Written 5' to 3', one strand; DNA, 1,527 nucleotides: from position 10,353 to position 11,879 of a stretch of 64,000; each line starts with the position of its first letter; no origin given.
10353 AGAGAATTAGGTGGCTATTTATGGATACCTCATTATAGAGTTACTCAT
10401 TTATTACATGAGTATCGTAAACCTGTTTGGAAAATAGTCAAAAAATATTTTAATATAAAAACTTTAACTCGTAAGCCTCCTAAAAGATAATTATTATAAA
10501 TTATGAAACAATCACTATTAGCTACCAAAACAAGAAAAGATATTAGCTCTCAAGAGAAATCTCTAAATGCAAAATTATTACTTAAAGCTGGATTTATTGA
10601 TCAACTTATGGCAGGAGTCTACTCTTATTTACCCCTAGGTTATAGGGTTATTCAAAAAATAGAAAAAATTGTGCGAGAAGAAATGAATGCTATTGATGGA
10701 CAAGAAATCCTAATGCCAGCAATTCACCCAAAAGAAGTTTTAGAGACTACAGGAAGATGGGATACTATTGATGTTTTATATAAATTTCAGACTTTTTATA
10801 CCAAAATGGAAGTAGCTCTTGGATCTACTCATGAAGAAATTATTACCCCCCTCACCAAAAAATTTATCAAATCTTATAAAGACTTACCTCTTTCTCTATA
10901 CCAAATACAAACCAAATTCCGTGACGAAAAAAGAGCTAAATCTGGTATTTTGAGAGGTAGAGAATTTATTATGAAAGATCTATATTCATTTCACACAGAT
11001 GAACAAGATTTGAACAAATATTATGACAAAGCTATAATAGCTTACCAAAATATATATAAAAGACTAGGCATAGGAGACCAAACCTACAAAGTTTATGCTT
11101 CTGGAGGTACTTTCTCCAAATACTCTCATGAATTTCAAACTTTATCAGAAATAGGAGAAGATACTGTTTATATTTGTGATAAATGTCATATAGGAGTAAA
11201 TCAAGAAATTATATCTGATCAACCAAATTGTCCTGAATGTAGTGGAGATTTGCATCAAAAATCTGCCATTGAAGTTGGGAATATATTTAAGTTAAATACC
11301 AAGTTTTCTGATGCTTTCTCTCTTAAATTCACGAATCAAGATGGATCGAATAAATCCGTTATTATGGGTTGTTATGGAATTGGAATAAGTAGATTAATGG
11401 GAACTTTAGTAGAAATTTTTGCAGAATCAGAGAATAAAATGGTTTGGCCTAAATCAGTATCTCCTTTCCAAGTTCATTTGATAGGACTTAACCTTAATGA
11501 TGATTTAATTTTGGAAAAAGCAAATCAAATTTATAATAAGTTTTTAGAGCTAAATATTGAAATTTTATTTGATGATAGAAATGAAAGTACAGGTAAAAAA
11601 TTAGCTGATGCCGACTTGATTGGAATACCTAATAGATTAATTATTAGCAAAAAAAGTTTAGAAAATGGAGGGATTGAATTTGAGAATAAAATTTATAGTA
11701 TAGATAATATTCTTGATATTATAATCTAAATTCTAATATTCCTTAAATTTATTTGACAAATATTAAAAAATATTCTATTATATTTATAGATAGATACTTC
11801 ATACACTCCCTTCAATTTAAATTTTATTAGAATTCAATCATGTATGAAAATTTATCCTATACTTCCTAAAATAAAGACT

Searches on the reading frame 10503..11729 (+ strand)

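Call 44: search_protein_families(library=ncbifam, proteins=[window:10503-11729:+], max_evalue=0.00001)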
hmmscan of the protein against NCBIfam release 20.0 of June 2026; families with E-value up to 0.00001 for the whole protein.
window:10503-11729:+ (408 aa): 9 families
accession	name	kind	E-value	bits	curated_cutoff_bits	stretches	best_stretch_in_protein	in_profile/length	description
NF006625.0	PRK09194.1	equivalog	1.4e-135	453.3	558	2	1-238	1-237/559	proline--tRNA ligase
TIGR00409.1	proS_fam_II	equivalog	3.3e-128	429.1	306.7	2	1-236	1-235/568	proline--tRNA ligase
NF008979.1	PRK12325.1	exception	5.8e-110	368.1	550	2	7-229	7-228/437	proline--tRNA ligase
TIGR00408.1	proS_fam_I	equivalog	1.3e-41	143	437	2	24-190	14-187/475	proline--tRNA ligase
TIGR00418.1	thrS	equivalog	1.2e-26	93.8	383.65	2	32-198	186-352/565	threonine--tRNA ligase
NF003068.0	PRK03991.1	equivalog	6.8e-18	64.4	484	1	117-393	296-568/613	threonine--tRNA ligase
NF003211.1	PRK04173.1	equivalog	3.9e-17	62.3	312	1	294-389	330-430/454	glycine--tRNA ligase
TIGR00389.1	glyS_dimeric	equivalog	1.7e-13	50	243.3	0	293-389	437-537/565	glycine--tRNA ligase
TIGR00442.1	hisS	equivalog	8.7e-08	31.5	286.75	0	36-193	3-155/406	histidine--tRNA ligase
